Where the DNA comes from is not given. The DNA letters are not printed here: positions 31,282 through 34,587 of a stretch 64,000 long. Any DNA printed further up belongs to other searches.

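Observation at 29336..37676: ABC sugar importer preceded by an NHL-TPR-Yip1 membrane protein and an about 1000-aa secreted coiled-coil (DUF5696-like) protein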

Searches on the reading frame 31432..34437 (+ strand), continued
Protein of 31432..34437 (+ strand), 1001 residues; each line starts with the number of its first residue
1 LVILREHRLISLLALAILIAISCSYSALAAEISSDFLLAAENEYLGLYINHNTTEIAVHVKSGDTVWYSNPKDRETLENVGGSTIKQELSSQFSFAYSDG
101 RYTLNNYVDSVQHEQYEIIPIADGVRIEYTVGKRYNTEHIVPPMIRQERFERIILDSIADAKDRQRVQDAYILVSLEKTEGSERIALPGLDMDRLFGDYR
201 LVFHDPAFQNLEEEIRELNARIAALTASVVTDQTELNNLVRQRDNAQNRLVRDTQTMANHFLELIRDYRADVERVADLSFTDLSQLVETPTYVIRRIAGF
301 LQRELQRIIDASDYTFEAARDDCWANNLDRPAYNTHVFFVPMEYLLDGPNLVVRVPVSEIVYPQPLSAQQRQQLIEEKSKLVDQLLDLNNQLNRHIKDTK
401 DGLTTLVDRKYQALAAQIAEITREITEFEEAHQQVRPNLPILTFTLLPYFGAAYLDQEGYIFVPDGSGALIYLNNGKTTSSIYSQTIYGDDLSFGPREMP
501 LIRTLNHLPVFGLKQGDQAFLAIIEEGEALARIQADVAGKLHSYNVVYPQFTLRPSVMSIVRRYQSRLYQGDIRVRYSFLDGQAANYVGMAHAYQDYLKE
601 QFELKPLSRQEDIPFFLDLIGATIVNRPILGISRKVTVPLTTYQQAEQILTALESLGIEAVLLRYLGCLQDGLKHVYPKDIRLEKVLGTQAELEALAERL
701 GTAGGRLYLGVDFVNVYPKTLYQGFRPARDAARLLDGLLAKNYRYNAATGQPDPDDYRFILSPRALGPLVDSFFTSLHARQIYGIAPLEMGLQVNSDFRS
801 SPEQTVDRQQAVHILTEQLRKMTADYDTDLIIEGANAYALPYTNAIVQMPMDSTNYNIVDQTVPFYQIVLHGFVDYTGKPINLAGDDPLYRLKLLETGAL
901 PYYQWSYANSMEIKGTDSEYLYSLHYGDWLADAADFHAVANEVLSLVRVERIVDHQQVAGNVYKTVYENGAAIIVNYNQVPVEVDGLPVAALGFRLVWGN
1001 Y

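Call 16: search_protein_families(library=pfam, proteins=[L029:67-1209:+, L029:1457-2794:+, L029:2815-5802:+, L029:5811-6800:+, L029:7709-9796:+, L029:9809-12364:+, L029:14821-15999:+, L029:16264-17499:+, L029:17595-18104:+, L029:18177-19187:-], max_evalue=0.001)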
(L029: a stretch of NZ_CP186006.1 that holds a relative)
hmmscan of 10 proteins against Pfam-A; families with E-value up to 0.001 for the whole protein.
L029:67-1209:+ (380 aa): 2 families
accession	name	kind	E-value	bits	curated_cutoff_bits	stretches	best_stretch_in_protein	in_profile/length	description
PF12833.13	HTH_18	-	8.3e-23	80.9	33.6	1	300-377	3-80/80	Helix-turn-helix domain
PF00165.29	HTH_AraC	-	2.2e-17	63.2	26.6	2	337-375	1-41/42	Bacterial regulatory helix-turn-helix proteins, AraC family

L029:1457-2794:+ (445 aa): 3 families
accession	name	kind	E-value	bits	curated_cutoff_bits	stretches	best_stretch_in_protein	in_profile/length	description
PF13416.11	SBP_bac_8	-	2.4e-17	64.1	27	1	91-353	4-235/279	Bacterial extracellular solute-binding protein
PF01547.30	SBP_bac_1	-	7.6e-16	59.4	26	1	90-352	11-294/307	Bacterial extracellular solute-binding protein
PF21827.1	New_glue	-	0.00045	20.3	31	1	7-52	7-54/94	New glue protein family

L029:2815-5802:+ (995 aa): 3 families
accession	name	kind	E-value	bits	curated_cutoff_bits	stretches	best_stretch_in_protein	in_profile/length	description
PF01547.30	SBP_bac_1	-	1.1e-25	91.7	26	1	601-894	9-307/307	Bacterial extracellular solute-binding protein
PF13416.11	SBP_bac_8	-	1.6e-20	74.5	27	1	628-898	28-254/279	Bacterial extracellular solute-binding protein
PF25275.1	Golvesin_C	-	1.6e-05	25.4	31.6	0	126-157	39-70/132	Golvesin C-terminal domain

L029:5811-6800:+ (329 aa): 1 family
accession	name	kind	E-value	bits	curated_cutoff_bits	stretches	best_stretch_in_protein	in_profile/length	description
PF00528.27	BPD_transp_1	-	7.6e-07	29.5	26.4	1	136-326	20-181/184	Binding-protein-dependent transport system inner membrane component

L029:7709-9796:+ (695 aa): 3 families
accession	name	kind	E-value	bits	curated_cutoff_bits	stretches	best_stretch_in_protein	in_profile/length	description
PF01436.27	NHL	-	4.3e-16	58.5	20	2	62-88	1-27/28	NHL repeat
PF04893.22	Yip1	-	7e-13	49.2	28.6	1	501-668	3-171/173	Yip1 domain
PF08450.18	SGL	-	7.1e-05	22.9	26.3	1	75-153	147-225/246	SMP-30/Gluconolactonase/LRE-like region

L029:9809-12364:+ (851 aa): 1 family
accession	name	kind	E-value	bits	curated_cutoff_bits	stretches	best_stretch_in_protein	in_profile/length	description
PF18952.6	DUF5696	-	3.4e-212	706.7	25.6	1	235-844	3-612/612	Family of unknown function (DUF5696)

L029:14821-15999:+ (392 aa): 3 families
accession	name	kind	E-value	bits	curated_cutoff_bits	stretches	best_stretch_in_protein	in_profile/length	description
PF13527.13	Acetyltransf_9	-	2.8e-36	124.8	25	1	3-126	2-126/127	Acetyltransferase (GNAT) domain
PF17668.7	Acetyltransf_17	-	2.2e-30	106.1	25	1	173-278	1-114/114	Acetyltransferase (GNAT) domain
PF13530.11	SCP2_2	-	3.5e-18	66.5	23.2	1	282-386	2-102/105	Sterol carrier protein domain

L029:16264-17499:+ (411 aa): 3 families
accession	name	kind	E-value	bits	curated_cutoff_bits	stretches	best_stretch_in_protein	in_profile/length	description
PF07973.19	tRNA_SAD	-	1.1e-14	54.5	24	1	201-243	1-44/44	Threonyl and Alanyl tRNA synthetase second additional domain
PF01411.24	tRNA-synt_2c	-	5.1e-09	35.7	30.3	1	37-109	472-552/552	tRNA synthetases class II (A)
PF02272.25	DHHA1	-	4.3e-05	24.4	25.9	1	316-404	5-95/102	DHHA1 domain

L029:17595-18104:+ (169 aa): 0 families

L029:18177-19187:- (336 aa): 1 family
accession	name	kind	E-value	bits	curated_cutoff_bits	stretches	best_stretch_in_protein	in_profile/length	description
PF00892.27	EamA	-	7e-39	133.6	28.2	2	185-318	2-133/135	EamA-like transporter family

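Call 24: predict_structure(alignment_id=A1)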
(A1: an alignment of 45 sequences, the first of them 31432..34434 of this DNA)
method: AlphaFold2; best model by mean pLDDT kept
length: 1001 residues; sequences in the alignment: 45
mean_pLDDT: 89.3   pTM: 0.81
mean pLDDT of the five models: 89.3, 89.4, 88.1, 88.1, 87.8
residues with pLDDT >= 90: 680; 70-90: 251; 50-70: 59; < 50: 11
segments of 3 or more residues with pLDDT < 50: 26-28, 432-436
pLDDT, mean of each block of 10 residues (from residue 1): 65 84 57 90 97 96 94 90 90 90 92 94 97 85 94 92 93 93 86 92 92 94 88 90 94 93 93 92 92 90 88 88 92 85 98 95 67 72 79 73 60 71 69 56 96 95 96 93 92 72 78 97 97 94 96 82 80 97 96 96 90 96 90 91 97 95 96 92 94 94 94 90 86 90 82 87 96 88 91 92 91 97 94 93 94 91 96 95 89 96 95 85 91 96 94 95 95 96 93 88 47
secondary structure, 60 per line:
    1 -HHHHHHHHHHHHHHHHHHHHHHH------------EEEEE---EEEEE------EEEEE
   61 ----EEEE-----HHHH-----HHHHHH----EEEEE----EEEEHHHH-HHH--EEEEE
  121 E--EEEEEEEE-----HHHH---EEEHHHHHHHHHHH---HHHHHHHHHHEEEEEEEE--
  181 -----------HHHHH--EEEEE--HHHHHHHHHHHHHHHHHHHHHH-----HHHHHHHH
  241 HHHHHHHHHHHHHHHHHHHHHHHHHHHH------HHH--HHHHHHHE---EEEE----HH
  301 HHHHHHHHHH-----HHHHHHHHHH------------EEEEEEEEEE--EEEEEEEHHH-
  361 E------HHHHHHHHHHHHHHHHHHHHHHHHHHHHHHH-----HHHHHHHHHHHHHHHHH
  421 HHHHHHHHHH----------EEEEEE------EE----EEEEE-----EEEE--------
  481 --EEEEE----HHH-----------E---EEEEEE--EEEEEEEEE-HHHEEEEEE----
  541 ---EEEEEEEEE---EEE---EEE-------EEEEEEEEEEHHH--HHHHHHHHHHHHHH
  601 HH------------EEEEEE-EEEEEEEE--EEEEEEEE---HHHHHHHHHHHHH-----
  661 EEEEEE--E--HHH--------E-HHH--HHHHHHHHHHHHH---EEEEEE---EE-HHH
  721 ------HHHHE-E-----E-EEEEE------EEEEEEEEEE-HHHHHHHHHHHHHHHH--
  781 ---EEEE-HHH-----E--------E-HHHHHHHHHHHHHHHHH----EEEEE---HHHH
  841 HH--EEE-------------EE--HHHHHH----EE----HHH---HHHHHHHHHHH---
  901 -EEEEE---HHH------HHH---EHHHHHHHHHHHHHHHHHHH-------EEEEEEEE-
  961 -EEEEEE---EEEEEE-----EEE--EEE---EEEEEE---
elements in order (helices of 4 or more, strands of 3 or more residues): H2-24 E37-41 E45-49 E56-60 E65-68 H74-77 H83-88 E93-97 E102-105 H106-109 E116-121 E124-131 H137-140 E144-146 H147-157 H161-170 E171-178 H192-196 E199-203 H206-227 H233-268 H280-286 E291-294 H299-310 H316-325 E338-347 E350-356 H368-398 H404-430 E441-446 E459-463 E469-472 E483-487 E510-515 E518-526 E531-536 E544-552 E556-558 E562-564 E572-581 H587-602 E615-620 E622-629 E632-639 H643-655 E661-666 H690-702 E706-711 H727-730 E741-745 E752-761 H763-778 E784-787 H808-824 E829-833 H837-842 E845-847 H865-870 H887-897 E902-906 H926-944 E952-959 E962-967 E971-976 E982-984 E987-989 E993-998
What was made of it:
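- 31441..34437 (+): Secreted DUF5696 protein (998 aa; the longest ORF starts at 31432). It has a GH129-like three-domain fold. Residue numbers below count from 31432. AF2 pLDDT 89.3, pTM 0.81 (call 24).
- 32041..32241 (+): Helical hairpin insertion 1 in the N-terminal beta-sandwich of DUF5696 (residues 204-270). Helices 206-227 and 233-268 in the model (call 24).
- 32521..32739 (+): Helical hairpin insertion 2 in DUF5696 (residues 364-436). Helices 368-398 and 404-430 with pLDDT 56-79 (call 24).
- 33358..34263 (+): (beta/alpha)8-barrel of DUF5696 (residues 643-944). It carries the near-invariant D797, R808, N836, D860, N882, E896 and K914. E833 sits at the position aligned to the conserved GH129 Glu (presumed acid/base). 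Secondary structure in call 24.
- Checked: The 'long heptad-repeat region' corresponds to two predicted helical hairpins (residues 206-268 and 368-430; call 24).
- The AF2 model is confident (pLDDT 89.3; call 24).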

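Call 26: fold_search(model_id=the predicted structure, library=pdb)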
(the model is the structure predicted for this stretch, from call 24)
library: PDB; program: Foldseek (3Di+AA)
matches with E <= 10: 791; with E <= 0.001: 463
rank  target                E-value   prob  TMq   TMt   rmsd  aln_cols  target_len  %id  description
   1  5opq_A                3.6e-28  1.00  0.48  0.71   7.0      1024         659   11  A 3,6-anhydro-D-galactosidase produced by Zobellia galactanivorans. This is an exo-lytic enzyme that hydrolyzes termin (released 2017-11-29)
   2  5opq_D                5.9e-27  1.00  0.47  0.69   8.0      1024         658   11  A 3,6-anhydro-D-galactosidase produced by Zobellia galactanivorans. This is an exo-lytic enzyme that hydrolyzes termin (released 2017-11-29)
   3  8rzk_A                1.1e-26  1.00  0.47  0.69   8.3      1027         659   11  The Michaelis complex of ZgGH129 D486N from Zobellia galactanivorans with neo-b/k-oligo-carrageenan tetrasaccharide (b (released 2024-07-31)
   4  5wzn_A                1.7e-23  1.00  0.41  0.63   6.5       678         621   17  Alpha-N-acetylgalactosaminidase NagBb from Bifidobacterium bifidum - GalNAc complex (released 2017-06-07)
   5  5wzp_A                2.8e-23  1.00  0.41  0.66   6.5       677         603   16  Alpha-N-acetylgalactosaminidase NagBb from Bifidobacterium bifidum - ligand free (released 2017-06-07)
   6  5wzq_B                2.9e-23  1.00  0.41  0.65   5.5       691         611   15  Alpha-N-acetylgalactosaminidase NagBb from Bifidobacterium bifidum - quadruple mutant (released 2017-06-07)
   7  5wzr_A                3.6e-23  1.00  0.41  0.63   6.1       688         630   16  Alpha-N-acetylgalactosaminidase NagBb from Bifidobacterium bifidum - Gal-NHAc-DNJ complex (released 2017-06-07)
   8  5wzr_B                6.4e-23  1.00  0.42  0.63   6.7       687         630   16  Alpha-N-acetylgalactosaminidase NagBb from Bifidobacterium bifidum - Gal-NHAc-DNJ complex (released 2017-06-07)
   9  5wzq_A                2.2e-22  1.00  0.40  0.63   6.1       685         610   16  Alpha-N-acetylgalactosaminidase NagBb from Bifidobacterium bifidum - quadruple mutant (released 2017-06-07)
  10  5wzn_B                4.1e-22  1.00  0.41  0.64   6.2       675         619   16  Alpha-N-acetylgalactosaminidase NagBb from Bifidobacterium bifidum - GalNAc complex (released 2017-06-07)
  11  5wzp_B                1.0e-21  1.00  0.40  0.64   5.9       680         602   16  Alpha-N-acetylgalactosaminidase NagBb from Bifidobacterium bifidum - ligand free (released 2017-06-07)
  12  6qev_B                5.4e-15  1.00  0.33  0.26   9.6       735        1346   10  EngBF DARPin Fusion 4b B6 (released 2019-11-06)
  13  5a59_A                2.0e-14  1.00  0.33  0.31   9.5       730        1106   10  The structure of GH101 E796Q mutant from Streptococcus pneumoniae TIGR4 in complex with T-antigen (released 2015-09-02)
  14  5a55                  3.7e-14  1.00  0.33  0.30   9.8       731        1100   10  The native structure of GH101 from Streptococcus pneumoniae TIGR4 (released 2015-09-02)
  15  6sh9_B                4.1e-14  1.00  0.32  0.25   9.9       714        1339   10  EngBF DARPin Fusion 4b D12 (released 2019-11-06)
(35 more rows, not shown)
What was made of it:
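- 31441..34437 (+): Foldseek ZgGH129 E 3.6e-28 (call 26).
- On GH129 glycoside hydrolases: Foldseek E 3.6e-28 (call 26).
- Foldseek gives E 3.6e-28 (call 26).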

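Call 27: search_solved_structures(query=A1, max_evalue=10, show_alignments=3)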
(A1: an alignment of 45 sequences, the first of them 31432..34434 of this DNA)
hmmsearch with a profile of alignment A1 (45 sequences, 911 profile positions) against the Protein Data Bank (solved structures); distinct sequences matched with E-value up to 10: 8.
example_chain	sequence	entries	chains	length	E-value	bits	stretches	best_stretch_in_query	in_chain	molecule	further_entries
5opq_A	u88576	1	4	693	1.4e-07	33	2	2-75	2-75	3,6-anhydro-D-galactosidase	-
8rzk_A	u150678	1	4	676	4.1e-06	28.2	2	36-75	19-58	Conserved hypothetical periplasmic protein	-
8rzg_A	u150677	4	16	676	4.2e-06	28.2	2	36-75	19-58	Conserved hypothetical periplasmic protein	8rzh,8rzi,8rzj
5wzq_A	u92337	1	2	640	0.00015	23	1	483-619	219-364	Alpha-N-acetylgalactosaminidase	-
5wzn_A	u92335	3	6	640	0.00022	22.5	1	483-614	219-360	Alpha-N-acetylgalactosaminidase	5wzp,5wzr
2n3z_A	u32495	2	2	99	0.15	13.1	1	545-616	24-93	OR446 | De novo designed protein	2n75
4nez_A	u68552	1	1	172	0.7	10.9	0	286-318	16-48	Engineered protein OR276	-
4ney_A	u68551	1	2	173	0.72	10.8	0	286-318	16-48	Engineered protein OR277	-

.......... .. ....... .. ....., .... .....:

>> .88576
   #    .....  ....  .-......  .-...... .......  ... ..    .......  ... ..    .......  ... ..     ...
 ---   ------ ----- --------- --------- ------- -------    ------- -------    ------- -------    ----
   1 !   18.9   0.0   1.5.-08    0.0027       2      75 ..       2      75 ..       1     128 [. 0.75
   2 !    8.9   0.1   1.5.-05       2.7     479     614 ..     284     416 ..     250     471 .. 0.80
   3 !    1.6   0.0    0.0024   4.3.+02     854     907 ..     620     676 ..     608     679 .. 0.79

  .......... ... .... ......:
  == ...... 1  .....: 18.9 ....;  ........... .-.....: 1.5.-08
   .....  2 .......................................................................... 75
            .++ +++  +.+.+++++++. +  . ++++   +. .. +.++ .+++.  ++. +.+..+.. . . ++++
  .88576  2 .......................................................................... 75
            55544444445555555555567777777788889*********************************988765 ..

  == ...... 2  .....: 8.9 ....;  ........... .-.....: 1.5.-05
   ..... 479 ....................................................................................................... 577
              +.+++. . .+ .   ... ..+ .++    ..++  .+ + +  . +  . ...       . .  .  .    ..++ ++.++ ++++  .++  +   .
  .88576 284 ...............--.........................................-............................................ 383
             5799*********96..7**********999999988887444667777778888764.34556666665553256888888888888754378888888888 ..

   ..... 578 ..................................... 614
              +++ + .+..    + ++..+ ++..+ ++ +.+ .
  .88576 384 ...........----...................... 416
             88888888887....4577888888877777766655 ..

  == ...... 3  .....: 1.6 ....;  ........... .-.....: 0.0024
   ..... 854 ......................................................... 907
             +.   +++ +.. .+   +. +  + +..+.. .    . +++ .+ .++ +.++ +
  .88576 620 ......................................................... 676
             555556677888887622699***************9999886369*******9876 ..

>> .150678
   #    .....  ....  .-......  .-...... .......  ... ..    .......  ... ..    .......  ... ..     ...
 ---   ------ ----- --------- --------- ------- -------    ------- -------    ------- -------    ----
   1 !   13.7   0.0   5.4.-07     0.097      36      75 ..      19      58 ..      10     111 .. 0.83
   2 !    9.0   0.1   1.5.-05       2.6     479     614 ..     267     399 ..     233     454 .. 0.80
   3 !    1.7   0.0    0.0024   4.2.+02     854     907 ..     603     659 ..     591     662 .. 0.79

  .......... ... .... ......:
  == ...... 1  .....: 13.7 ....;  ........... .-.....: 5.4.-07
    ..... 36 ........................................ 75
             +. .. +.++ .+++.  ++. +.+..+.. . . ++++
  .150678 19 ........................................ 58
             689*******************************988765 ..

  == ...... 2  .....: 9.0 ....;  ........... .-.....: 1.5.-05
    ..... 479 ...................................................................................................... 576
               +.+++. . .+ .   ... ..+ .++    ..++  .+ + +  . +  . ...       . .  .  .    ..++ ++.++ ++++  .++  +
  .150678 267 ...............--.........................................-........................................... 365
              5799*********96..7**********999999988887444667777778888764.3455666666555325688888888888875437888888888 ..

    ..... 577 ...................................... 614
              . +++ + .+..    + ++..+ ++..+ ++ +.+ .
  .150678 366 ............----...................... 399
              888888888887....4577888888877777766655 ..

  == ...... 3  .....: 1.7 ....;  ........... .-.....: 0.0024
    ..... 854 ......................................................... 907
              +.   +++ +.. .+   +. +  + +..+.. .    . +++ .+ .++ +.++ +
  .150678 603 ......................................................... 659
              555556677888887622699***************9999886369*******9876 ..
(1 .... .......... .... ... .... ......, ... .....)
